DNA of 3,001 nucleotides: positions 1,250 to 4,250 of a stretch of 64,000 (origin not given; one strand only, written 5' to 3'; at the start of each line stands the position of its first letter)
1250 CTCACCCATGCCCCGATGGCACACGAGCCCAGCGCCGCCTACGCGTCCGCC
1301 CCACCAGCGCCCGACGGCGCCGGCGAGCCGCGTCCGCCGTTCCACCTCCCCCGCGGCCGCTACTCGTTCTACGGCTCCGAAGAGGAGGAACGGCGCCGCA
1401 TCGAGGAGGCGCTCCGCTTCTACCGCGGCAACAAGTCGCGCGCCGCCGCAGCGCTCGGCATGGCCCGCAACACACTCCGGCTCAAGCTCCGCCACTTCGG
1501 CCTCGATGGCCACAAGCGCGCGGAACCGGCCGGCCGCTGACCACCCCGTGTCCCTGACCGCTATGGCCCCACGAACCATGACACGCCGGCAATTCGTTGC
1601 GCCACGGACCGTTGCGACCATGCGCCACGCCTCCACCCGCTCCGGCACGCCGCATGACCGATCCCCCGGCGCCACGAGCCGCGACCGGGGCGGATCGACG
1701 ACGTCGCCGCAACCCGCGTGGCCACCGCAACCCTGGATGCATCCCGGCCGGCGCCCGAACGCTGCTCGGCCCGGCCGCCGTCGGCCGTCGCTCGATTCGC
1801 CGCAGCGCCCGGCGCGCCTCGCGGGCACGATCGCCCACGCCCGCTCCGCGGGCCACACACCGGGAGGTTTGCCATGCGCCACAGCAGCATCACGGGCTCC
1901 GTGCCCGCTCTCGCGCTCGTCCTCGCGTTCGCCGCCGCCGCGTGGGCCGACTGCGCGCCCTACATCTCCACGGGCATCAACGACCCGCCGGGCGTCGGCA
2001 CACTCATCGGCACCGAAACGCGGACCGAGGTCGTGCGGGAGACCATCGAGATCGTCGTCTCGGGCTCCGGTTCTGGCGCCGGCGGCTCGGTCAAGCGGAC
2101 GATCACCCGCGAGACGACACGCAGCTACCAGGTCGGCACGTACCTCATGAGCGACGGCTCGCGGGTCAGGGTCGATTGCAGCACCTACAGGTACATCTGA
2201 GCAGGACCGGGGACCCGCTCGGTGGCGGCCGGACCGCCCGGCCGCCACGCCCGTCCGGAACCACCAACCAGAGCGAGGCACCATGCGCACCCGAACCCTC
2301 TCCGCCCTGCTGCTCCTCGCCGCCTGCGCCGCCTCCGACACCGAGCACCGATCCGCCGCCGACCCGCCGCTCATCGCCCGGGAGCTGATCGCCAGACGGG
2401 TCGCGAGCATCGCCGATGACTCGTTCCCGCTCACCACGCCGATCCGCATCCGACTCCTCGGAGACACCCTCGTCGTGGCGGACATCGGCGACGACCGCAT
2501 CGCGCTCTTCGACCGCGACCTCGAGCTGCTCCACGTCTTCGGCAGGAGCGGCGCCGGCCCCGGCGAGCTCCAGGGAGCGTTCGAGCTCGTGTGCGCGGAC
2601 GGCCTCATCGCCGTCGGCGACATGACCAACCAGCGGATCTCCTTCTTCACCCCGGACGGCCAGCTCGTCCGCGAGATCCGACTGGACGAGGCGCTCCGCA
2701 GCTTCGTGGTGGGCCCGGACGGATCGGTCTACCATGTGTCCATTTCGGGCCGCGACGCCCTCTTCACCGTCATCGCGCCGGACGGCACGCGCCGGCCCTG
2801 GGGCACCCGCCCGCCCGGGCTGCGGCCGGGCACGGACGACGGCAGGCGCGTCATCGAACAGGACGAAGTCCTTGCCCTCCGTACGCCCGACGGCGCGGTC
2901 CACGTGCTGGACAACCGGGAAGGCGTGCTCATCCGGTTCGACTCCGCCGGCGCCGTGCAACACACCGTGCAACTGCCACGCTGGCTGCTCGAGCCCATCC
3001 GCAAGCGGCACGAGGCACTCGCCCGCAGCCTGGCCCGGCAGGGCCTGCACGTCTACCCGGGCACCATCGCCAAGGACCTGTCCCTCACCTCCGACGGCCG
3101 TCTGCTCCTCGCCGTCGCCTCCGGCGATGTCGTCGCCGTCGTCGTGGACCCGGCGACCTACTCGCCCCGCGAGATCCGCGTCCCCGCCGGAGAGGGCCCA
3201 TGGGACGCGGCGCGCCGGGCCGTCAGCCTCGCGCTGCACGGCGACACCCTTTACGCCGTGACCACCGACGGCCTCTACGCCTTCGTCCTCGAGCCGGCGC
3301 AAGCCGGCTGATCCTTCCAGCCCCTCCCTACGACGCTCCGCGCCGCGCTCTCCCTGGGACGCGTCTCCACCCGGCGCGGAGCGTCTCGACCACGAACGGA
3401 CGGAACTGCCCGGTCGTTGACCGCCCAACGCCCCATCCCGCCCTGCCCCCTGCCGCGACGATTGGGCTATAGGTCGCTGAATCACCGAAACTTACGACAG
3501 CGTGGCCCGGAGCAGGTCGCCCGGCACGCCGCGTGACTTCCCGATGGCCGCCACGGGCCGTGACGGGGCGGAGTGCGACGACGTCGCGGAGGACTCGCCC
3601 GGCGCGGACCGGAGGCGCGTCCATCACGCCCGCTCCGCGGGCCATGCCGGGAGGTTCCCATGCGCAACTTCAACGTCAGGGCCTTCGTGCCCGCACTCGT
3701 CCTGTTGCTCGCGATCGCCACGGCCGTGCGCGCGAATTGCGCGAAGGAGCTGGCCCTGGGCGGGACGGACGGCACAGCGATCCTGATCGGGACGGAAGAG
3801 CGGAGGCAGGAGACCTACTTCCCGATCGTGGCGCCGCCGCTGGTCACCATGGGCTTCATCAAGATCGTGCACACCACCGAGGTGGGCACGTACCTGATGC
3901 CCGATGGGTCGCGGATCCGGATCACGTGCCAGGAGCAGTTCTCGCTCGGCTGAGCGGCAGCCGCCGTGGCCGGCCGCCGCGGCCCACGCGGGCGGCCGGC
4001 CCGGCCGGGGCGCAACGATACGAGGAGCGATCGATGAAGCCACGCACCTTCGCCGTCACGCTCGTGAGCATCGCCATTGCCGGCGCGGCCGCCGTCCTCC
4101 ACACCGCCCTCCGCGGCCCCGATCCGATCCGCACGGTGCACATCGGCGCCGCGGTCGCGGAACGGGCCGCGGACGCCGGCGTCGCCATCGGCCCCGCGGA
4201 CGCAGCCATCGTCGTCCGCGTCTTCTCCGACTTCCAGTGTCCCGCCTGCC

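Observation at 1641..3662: Two diverged small genes share a conserved non-coding leader that starts at a GGCACG-N5-TGA (sigma-54-like) element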

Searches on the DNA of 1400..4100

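Call 51: search_rna_families(source=window, start=1400, end=4100, threshold=evalue, max_evalue=5)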
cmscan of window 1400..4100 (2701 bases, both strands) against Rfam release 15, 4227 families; matches with E-value up to 5: 4.
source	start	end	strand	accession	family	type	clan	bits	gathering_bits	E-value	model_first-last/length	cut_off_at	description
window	3331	3386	-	RF02010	mir-3180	Gene; miRNA;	-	23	99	1.4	21-74/92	no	mir-3180 microRNA precursor family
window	3329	3390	-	RF04006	mir-9338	Gene; miRNA;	-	21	98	0.26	1-67/67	no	mir-9338 microRNA precursor family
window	2061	2087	+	RF03158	L31-Actinobacteria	Cis-reg; leader;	CL00118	19.6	35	1.9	1-48/48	no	L31-Actinobacteria ribosomal protein leader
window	3292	3310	+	RF03001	leuA-Halobacteria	Cis-reg;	-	18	47.9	1.4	20-38/53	no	leuA-Halobacteria RNA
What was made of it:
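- On Known cis-regulatory RNA family (Rfam): No match in the leaders at E <= 5 (call 51).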
